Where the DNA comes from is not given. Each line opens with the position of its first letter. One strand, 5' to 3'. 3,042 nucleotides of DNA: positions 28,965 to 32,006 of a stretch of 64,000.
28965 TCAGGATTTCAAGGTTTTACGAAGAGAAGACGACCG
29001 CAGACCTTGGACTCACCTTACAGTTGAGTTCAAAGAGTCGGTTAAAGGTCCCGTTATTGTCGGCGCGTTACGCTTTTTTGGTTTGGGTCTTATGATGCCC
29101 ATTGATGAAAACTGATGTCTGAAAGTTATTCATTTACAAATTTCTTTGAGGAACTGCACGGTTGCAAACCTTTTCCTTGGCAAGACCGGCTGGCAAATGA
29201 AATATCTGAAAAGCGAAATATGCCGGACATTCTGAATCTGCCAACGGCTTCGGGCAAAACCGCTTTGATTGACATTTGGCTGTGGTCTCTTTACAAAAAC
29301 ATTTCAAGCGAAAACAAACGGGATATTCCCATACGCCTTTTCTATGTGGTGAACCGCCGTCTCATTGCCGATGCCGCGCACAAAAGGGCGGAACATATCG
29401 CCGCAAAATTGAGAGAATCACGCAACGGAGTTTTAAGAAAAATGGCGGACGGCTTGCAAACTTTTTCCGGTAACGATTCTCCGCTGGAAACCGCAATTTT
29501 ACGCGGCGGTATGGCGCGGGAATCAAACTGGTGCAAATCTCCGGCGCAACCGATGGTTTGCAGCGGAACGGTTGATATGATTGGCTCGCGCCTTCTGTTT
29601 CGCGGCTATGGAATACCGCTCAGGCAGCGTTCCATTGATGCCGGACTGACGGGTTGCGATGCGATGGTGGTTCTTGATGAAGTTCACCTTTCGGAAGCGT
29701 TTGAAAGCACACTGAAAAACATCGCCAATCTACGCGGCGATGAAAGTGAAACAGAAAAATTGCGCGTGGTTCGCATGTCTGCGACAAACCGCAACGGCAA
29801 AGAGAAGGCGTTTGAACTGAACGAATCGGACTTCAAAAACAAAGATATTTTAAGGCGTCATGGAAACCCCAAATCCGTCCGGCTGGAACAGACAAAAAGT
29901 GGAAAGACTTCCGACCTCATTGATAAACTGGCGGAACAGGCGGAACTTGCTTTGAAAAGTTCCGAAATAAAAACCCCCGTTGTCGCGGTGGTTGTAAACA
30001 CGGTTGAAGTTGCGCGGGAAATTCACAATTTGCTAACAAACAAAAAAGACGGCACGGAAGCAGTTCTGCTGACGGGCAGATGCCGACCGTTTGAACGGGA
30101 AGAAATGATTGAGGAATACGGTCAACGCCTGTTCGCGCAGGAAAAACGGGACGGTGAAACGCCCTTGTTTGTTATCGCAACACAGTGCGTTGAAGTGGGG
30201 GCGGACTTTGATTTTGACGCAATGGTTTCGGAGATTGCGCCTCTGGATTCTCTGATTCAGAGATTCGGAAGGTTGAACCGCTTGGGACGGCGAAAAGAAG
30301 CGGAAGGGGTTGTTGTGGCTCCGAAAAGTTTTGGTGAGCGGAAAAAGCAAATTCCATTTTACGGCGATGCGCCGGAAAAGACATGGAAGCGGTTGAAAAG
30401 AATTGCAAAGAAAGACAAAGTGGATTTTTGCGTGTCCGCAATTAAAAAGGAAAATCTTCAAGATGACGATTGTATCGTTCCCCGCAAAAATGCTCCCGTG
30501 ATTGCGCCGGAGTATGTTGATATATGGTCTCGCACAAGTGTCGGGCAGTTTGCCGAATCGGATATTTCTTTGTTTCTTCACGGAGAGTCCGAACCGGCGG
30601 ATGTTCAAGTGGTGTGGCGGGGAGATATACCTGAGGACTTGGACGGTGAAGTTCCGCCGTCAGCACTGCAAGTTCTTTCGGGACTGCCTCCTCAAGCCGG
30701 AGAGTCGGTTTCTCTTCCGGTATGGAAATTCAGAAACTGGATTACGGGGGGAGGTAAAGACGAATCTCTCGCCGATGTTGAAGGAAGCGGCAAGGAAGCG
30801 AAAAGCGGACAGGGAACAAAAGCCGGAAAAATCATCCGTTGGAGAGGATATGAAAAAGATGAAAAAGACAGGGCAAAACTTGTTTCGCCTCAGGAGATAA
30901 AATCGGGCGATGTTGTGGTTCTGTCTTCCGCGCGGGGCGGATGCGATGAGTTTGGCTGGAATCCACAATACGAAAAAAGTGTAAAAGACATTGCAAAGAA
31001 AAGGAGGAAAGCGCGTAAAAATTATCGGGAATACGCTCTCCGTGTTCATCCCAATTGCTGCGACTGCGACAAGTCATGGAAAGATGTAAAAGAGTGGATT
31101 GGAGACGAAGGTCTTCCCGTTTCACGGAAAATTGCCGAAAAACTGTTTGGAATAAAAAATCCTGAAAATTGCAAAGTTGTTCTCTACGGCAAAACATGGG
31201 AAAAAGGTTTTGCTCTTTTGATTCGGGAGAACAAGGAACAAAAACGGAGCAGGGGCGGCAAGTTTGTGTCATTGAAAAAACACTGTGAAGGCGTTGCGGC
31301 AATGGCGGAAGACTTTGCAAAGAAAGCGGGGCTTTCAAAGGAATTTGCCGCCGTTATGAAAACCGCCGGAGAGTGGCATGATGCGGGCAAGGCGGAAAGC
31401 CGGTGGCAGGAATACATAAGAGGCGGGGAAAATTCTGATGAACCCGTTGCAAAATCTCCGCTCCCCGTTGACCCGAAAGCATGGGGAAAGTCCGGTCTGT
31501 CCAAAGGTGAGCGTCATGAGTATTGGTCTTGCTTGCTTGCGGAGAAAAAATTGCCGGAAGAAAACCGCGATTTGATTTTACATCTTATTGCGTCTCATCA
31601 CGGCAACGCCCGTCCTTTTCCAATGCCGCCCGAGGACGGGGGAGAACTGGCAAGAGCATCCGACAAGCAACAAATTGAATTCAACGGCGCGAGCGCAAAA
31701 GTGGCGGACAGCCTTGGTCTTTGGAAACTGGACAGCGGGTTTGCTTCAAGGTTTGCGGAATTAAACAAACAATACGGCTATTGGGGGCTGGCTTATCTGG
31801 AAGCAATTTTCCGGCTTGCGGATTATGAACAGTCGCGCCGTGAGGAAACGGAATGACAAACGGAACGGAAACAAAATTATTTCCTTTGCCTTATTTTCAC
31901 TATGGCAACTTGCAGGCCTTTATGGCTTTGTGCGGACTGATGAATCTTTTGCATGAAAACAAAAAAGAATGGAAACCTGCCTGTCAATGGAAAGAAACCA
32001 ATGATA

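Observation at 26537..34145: Interference-only type I-U/I-G-like CRISPR-Cas module with unusual gene order and no adaptation genes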

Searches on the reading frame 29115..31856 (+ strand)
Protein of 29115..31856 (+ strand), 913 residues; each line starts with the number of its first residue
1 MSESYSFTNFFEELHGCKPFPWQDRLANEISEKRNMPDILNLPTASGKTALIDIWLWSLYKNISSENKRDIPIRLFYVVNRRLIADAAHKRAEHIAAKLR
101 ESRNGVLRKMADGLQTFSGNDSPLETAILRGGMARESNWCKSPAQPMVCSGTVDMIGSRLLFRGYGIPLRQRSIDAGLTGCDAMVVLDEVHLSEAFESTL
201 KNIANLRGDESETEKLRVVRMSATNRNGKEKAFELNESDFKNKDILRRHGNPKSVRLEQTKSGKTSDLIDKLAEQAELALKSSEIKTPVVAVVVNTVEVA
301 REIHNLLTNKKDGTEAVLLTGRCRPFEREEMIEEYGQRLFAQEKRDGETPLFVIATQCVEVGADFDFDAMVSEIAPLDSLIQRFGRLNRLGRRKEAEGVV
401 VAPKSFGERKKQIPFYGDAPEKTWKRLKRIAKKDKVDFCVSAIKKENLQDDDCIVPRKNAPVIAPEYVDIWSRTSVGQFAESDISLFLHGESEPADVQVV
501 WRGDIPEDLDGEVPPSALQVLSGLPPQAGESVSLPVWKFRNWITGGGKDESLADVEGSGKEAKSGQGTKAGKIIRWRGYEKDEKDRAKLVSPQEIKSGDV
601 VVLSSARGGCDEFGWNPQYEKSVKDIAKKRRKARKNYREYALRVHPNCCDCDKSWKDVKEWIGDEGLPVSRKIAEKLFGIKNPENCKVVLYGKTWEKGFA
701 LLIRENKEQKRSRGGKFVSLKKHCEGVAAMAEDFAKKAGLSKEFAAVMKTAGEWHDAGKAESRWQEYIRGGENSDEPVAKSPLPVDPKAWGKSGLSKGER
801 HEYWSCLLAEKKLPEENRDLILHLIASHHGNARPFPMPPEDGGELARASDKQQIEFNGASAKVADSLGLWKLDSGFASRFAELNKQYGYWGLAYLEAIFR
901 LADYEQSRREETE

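Call 4: search_protein_families(library=pfam, proteins=[window:29115-31856:+], max_evalue=0.1)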
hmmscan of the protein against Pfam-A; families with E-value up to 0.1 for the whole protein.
window:29115-31856:+ (913 aa): 7 families
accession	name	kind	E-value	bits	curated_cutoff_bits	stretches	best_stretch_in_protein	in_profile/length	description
PF22590.2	Cas3-like_C_2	-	7.5e-23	81.3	27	1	289-390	4-104/106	CRISPR-associated nuclease/helicase Cas3, C-terminal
PF01966.28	HD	-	2.2e-06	28.3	22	1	722-866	3-112/116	HD domain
PF00271.37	Helicase_C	-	3.9e-06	27.5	23.5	1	286-391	14-110/110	Helicase conserved C-terminal domain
PF00270.35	DEAD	-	5.4e-06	26.7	26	1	21-225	2-160/167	DEAD/DEAH box helicase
PF18019.7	Cas3_HD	-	3.4e-05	24.4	23.1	1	713-832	9-132/207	Cas3, HD domain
PF04851.21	ResIII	-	0.0043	17.4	22.5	1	18-224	3-161/164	Type III restriction enzyme, res subunit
PF12687.12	DUF3801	-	0.084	13.3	24.1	0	421-463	43-85/131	Protein of unknown function (DUF3801)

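Call 5: search_protein_families(library=ncbifam, proteins=[window:29115-31856:+], max_evalue=0.1)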
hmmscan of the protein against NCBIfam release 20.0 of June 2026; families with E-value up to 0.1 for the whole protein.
window:29115-31856:+ (913 aa): 8 families
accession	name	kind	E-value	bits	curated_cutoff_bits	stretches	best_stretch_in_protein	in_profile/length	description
TIGR02621.3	cas3_GSU0051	exception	1.7e-225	751.7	400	1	6-908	1-854/854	type I-G CRISPR-associated helicase/endonuclease Cas3g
TIGR01587.1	cas3_core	equivalog_domain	7.9e-30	104.2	102.45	1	43-428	7-356/358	CRISPR-associated helicase Cas3'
TIGR01596.1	cas3_HD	equivalog_domain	1.3e-18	67.7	43.45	1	720-853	1-122/178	CRISPR-associated endonuclease Cas3''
NF007248.0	PRK09694.1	equivalog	2.9e-14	52.1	569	1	286-399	559-671/878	CRISPR-associated helicase/endonuclease Cas3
TIGR02562.1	cas3_yersinia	equivalog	3.3e-05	21.9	565.95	1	341-396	830-885/1110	type I-F CRISPR-associated helicase Cas3f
TIGR03158.1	cas3_cyano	exception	0.00076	18.7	69.1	1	349-387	318-356/357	type I-D CRISPR-associated helicase Cas3'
TIGR00583.1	mre11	equivalog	0.046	12.7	434.6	1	372-447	127-200/405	DNA repair protein (mre11)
NF008448.1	PRK11295.1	equivalog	0.093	12.9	87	0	625-654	3-33/113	YajD family HNH nuclease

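Call 6: search_protein_families(library=padloc, proteins=[window:29115-31856:+], max_evalue=0.1)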
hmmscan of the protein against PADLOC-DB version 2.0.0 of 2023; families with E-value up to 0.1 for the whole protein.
window:29115-31856:+ (913 aa): 38 families (the best 25 are shown)
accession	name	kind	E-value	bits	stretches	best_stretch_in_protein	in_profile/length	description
PDLC01769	Cas3g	-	8.8e-233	773.5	1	5-910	6-835/836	-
PDLC00939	Cas3g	-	4.4e-138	459.8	2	4-519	1-519/864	"CRISPR-associated helicase Cas3, subtype Dpsyc"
PDLC01309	Cas3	-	1.3e-126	421.8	2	7-628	3-515/710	CAS-I-U; effector_G3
PDLC01770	Cas3g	-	1.1e-104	349.5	1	6-912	2-731/733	-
PDLC01710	Cas3a1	-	5.1e-35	119.1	2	192-404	385-559/745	Cas3_1_CAS-I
PDLC01761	Cas3b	-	1.4e-34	117.9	2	182-433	354-575/705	-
PDLC01759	Cas3b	-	4.1e-34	116.4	2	182-401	354-546/711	-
PDLC01765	Cas3c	-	1.3e-33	114.8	2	181-411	292-480/612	-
PDLC01767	Cas3e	-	5.3e-33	112.4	2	183-411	328-534/680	-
PDLC01252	Cas3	-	2.3e-31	107.4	1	41-428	5-322/324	CAS-I; effector_G3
PDLC01762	Cas3b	-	1.1e-30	104.9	2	182-405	359-552/692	-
PDLC00938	Cas3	-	2.1e-30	104.2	1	43-428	7-356/358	CRISPR-associated helicase Cas3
PDLC02082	Cas3b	-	2.2e-28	97.1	2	183-399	372-563/734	-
PDLC02079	Cas3b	-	2.3e-27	93.5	2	285-397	428-535/691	-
PDLC01757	Cas3b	-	9.9e-25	85.1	2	284-438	396-544/676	-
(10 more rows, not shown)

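Call 13: find_encoding_contigs(protein=window:29115-31856:+, flank=10000, max_places=6)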
Protein window:29115-31856:+ (913 aa): no gene with exactly this product is on record in the collection.

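Call 22: find_homologous_proteins(query=window:29115-31856:+, max_evalue=1e-20)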
Query window:29115-31856:+ (913 aa): 2745 proteins with E <= 1e-20 among 8000 candidates; the best 120 are listed.
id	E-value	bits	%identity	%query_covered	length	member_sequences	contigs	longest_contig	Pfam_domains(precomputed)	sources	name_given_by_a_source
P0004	0.0e+0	2097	100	100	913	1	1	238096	PF00270.36,PF01966.29,PF00271.38,PF22590.3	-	-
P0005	0.0e+0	1201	62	100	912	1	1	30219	PF00270.36,PF18019.8,PF00271.38,PF22590.3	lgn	-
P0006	0.0e+0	1130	59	100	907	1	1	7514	PF00271.38,PF22590.3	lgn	-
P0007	0.0e+0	1114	58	99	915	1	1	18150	PF22590.3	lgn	-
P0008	6.2e-165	569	38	99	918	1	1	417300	PF18019.8,PF22590.3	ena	-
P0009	4.2e-163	563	42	72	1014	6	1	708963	PF18019.8,PF22590.3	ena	-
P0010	1.9e-162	561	37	100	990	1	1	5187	PF18019.8,PF22590.3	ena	-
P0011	2.9e-162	560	38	99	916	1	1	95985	PF18019.8,PF22590.3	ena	-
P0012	1.0e-160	555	38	99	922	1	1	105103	PF18019.8,PF22590.3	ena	-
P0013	1.1e-160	555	37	99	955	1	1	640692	PF18019.8,PF22590.3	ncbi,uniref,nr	ncbi:CRISPR-associated helicase Cas3 [Gaiella occulta]|uniref:CRISPR-associated helicase Cas3 n=1 Ta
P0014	1.2e-160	555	38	99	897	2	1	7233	PF00270.36,PF18019.8,PF22590.3,PF04851.22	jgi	jgi:CRISPR-associated endonuclease/helicase Cas3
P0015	3.0e-160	554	37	99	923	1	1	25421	PF18019.8,PF22590.3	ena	-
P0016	1.1e-159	552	36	99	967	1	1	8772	PF01966.29,PF18019.8,PF22590.3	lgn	-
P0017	1.4e-159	551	36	99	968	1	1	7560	PF22590.3,PF04851.22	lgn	-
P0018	1.8e-159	551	40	75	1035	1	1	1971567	PF18019.8,PF22590.3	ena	-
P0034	2.0e-157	544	37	99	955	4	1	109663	PF18019.8,PF22590.3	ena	-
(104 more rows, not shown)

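Call 23: find_encoding_contigs(protein=P0005, flank=10000)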
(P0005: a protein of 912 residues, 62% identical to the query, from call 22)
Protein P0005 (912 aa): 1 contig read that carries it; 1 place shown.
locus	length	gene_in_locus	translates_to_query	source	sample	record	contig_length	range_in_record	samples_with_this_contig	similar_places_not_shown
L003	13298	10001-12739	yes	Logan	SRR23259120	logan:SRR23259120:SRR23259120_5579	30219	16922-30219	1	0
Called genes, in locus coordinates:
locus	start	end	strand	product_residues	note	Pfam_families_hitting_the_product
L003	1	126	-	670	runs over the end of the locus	PF22745:Nlig-Ia, PF01653:DNA_ligase_aden, PF03120:OB_DNA_ligase, PF12826:HHH_2, PF14520:HHH_5, PF00533:BRCT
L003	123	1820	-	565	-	PF14716:HHH_8, PF14520:HHH_5 (weak), PF14791:DNA_pol_B_thumb (faint), PF02811:PHP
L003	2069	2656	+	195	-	PF12706:Lactamase_B_2, PF23023:Anti-Pycsar_Apyc1 (faint)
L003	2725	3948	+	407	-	PF01676:Metalloenzyme, PF10143:PhosphMutase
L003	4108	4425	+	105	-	-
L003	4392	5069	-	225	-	PF13174:TPR_6 (faint), PF13428:TPR_14 (faint), PF13432:TPR_16 (faint), PF13176:TPR_7 (faint), PF07719:TPR_2 (faint), PF13181:TPR_8 (faint)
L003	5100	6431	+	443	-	PF25145:NfeD1b_N, PF24961:NfeD_membrane, PF01957:NfeD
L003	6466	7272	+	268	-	PF01145:Band_7, PF13421:Band_7_1 (weak)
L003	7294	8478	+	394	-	PF09617:Cas_GSU0053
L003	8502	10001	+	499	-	PF09609:Cas_GSU0054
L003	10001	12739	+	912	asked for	PF00270:DEAD (faint), PF00271:Helicase_C (weak), PF22590:Cas3-like_C_2, PF18019:Cas3_HD (faint)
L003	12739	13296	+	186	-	?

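Call 24: find_encoding_contigs(protein=P0008, flank=10000, max_places=2)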
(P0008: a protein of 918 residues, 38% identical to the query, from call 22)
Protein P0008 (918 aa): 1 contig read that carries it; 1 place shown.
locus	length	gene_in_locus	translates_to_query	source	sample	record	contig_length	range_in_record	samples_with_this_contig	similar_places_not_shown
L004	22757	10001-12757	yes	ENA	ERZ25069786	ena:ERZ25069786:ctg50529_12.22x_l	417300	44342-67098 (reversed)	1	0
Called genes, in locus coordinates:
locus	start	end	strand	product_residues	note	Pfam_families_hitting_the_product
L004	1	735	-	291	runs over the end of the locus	PF02569:Pantoate_ligase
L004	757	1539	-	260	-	PF02548:Pantoate_transf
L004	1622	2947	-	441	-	PF06808:DctM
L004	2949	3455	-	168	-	PF04290:DctQ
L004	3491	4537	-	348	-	PF03480:DctP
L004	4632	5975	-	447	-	PF00120:Gln-synt_C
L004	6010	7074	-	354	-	PF00465:Fe-ADH, PF13685:Fe-ADH_2 (weak), PF25137:ADH_Fe_C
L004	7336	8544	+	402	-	PF09617:Cas_GSU0053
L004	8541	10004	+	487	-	PF09609:Cas_GSU0054 (weak)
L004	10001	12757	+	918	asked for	PF22590:Cas3-like_C_2, PF18019:Cas3_HD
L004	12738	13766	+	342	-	-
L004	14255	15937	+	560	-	PF00206:Lyase_1, PF14698:ASL_C2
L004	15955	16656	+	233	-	PF06026:Rib_5-P_isom_A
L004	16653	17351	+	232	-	PF01895:PhoU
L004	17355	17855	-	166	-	PF00293:NUDIX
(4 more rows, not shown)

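Call 25: find_encoding_contigs(protein=P0013, flank=10000, max_places=2)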
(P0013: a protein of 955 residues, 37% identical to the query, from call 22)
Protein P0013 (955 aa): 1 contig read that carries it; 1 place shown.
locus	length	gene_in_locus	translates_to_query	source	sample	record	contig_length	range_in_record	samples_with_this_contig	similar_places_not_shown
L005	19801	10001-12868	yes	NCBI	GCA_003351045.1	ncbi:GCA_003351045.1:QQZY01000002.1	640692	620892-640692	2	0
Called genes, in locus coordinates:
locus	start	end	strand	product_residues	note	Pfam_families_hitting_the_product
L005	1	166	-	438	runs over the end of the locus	PF01595:CNNM, PF00571:CBS, PF03471:CorC_HlyC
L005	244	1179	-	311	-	PF00753:Lactamase_B, PF12706:Lactamase_B_2 (faint), PF21221:B_lactamase-like_C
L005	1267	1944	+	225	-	PF01507:PAPS_reduct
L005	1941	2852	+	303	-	PF01507:PAPS_reduct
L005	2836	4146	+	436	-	PF00009:GTP_EFTU, PF01926:MMR_HSR1 (faint), PF22594:GTP-eEF1A_C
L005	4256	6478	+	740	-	PF13091:PLDc_2, PF00614:PLDc (weak), PF01935:DUF87, PF10412:TrwB_AAD_bind (faint)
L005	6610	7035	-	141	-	PF01850:PIN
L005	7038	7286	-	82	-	PF02604:PhdYeFM_antitox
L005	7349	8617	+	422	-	PF09617:Cas_GSU0053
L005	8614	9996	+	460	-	PF09609:Cas_GSU0054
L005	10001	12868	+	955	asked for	PF22590:Cas3-like_C_2, PF18019:Cas3_HD (weak)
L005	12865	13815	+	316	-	-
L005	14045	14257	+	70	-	-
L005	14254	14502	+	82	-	PF07927:HicA_toxin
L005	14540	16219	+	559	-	PF01930:Cas_Cas4, PF12705:PDDEXK_1, PF01867:Cas_Cas1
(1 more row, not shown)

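Call 27: find_related_loci(query=A1, collection=genome_contigs, flank=10000)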
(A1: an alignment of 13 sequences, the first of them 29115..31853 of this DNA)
Query A1 (913 aa) in genome_contigs; peptide patterns used: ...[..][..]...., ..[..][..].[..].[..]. (x = any residue, [..] = any of these).
600 stretches matched a pattern (row limit reached: there are more); 583 encode a relative of the query (tblastn E <= 1e-3); the best 80 are kept; 80 distinct loci.
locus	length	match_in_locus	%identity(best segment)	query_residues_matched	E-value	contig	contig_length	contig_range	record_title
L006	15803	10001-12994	36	7-913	3e-170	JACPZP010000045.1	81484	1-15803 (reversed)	MAG: Planctomycetota bacterium isolate NC_groundwater_892_Pr1_S2p5_60_19 Montesol18_S2p5_coassembly_scaffold_33555, whol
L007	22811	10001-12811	36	7-907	3e-160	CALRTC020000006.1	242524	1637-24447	MAG: Hydrogenophaga intermedia isolate JJ-JE56-12-2-mx-bin558 genome assembly, contig: JJ-RDS211-73-C6, whole genome sho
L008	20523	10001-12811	36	1-911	3e-155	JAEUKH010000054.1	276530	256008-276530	MAG: Myxococcales bacterium isolate new MAG-90 k141_1672762, whole genome shotgun sequence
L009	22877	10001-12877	34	1-910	2e-152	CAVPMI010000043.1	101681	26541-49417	MAG: uncultured proteobacterium isolate MFD00082.bin.3.91 genome assembly, contig: contig_27146, whole genome shotgun se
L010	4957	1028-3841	35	7-910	3e-155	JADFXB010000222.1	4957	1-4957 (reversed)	MAG: Magnetococcales bacterium isolate nDH2bin6 nDH2_bin6_NODE_222_length_4957_cov_29.150347, whole genome shotgun seque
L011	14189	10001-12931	34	7-910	9e-151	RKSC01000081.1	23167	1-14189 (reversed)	MAG: Synechococcus sp. PNGco_S_binSS4 scaffold_25, whole genome shotgun sequence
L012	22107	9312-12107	34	7-907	8e-149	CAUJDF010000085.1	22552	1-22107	MAG: Myxococcota bacterium isolate KLAP118 genome assembly, contig: KLAP118_279819, whole genome shotgun sequence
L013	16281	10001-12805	36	7-907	2e-148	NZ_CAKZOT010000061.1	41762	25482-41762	MAG: uncultured Rhodospira sp. isolate SRR4030105_bin.158_CONCOCT_v1.1_MAG ERZ781359.346, whole genome shotgun sequence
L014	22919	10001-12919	35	7-913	9e-148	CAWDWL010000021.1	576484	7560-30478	MAG: uncultured proteobacterium isolate MFD05705.bin.1.215 genome assembly, contig: contig_45761, whole genome shotgun s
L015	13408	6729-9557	34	4-912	3e-147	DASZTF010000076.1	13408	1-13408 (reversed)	MAG TPA_asm: Candidatus Paceibacterota bacterium isolate SMAG_U6069 k141_284953, whole genome shotgun sequence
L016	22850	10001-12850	37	1-910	2e-147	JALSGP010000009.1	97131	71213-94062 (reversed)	MAG: Alphaproteobacteria bacterium isolate 354-166_maxbin2_scaf2bin.106 354-166_scaffold_143_c1, whole genome shotgun se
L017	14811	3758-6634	35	7-913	2e-147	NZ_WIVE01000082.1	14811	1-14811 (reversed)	Roseospira navarrensis strain DSM 15114 NODE_82_length_14811_cov_20.3263, whole genome shotgun sequence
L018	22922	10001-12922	35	7-911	2e-145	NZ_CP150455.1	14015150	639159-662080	Sorangium sp. So ce131 chromosome, complete genome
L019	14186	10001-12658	35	6-913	1e-144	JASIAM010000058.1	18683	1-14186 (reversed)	MAG: Bryobacteraceae bacterium isolate JOPF335 JOPF_N102_contig_11755, whole genome shotgun sequence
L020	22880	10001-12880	33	7-912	1e-143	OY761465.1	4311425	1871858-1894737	MAG: Candidatus Binatia bacterium isolate d3e24e22-6b5b-4867-8422-75782eed2520 genome assembly, chromosome: 1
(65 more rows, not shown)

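Call 38: find_encoding_contigs(protein=P0018, flank=10000, max_places=2)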
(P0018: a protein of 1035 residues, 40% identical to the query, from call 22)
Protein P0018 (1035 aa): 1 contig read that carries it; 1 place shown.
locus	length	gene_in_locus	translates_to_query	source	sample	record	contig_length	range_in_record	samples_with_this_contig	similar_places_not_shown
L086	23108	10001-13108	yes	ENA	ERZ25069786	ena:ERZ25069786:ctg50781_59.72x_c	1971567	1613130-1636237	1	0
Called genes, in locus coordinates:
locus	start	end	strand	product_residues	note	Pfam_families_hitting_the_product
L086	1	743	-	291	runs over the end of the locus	PF02569:Pantoate_ligase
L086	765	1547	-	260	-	PF02548:Pantoate_transf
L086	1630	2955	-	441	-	PF06808:DctM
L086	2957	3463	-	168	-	PF04290:DctQ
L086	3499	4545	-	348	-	PF03480:DctP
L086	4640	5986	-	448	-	PF00120:Gln-synt_C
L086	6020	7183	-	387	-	PF00465:Fe-ADH, PF13685:Fe-ADH_2, PF25137:ADH_Fe_C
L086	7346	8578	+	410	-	PF09617:Cas_GSU0053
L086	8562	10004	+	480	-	PF09609:Cas_GSU0054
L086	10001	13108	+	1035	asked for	PF22590:Cas3-like_C_2, PF18019:Cas3_HD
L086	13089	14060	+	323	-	-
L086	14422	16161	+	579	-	PF00206:Lyase_1, PF14698:ASL_C2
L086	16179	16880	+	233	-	PF06026:Rib_5-P_isom_A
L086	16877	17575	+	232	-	PF01895:PhoU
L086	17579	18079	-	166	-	PF00293:NUDIX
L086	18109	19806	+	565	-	PF01368:DHH, PF02272:DHHA1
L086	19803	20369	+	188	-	PF02834:LigT_PEase (faint)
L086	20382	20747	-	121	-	PF02152:FolB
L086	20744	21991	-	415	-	PF04551:GcpE, PF26540:GcpE_C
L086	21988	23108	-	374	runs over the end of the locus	PF21016:RlmN_N (weak), PF04055:Radical_SAM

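Call 39: find_encoding_contigs(protein=P0034, flank=10000, max_places=2)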
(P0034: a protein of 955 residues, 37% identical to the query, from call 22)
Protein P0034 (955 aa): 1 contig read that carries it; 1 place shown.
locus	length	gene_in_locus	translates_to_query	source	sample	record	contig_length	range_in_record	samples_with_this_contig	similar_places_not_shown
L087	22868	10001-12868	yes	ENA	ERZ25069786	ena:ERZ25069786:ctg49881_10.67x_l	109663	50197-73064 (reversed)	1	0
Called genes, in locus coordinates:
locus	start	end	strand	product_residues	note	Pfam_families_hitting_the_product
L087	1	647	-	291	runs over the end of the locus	PF02569:Pantoate_ligase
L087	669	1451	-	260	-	PF02548:Pantoate_transf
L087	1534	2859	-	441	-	PF06808:DctM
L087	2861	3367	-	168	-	PF04290:DctQ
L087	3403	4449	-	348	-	PF03480:DctP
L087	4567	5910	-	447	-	PF00120:Gln-synt_C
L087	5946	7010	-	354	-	PF00465:Fe-ADH, PF13685:Fe-ADH_2 (weak), PF25137:ADH_Fe_C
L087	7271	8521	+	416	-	PF09617:Cas_GSU0053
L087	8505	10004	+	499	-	PF09609:Cas_GSU0054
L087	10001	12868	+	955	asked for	PF22590:Cas3-like_C_2, PF18019:Cas3_HD (weak)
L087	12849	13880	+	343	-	-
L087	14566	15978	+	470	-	PF00206:Lyase_1, PF14698:ASL_C2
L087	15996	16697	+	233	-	PF06026:Rib_5-P_isom_A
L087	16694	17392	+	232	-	PF01895:PhoU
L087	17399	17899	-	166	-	PF00293:NUDIX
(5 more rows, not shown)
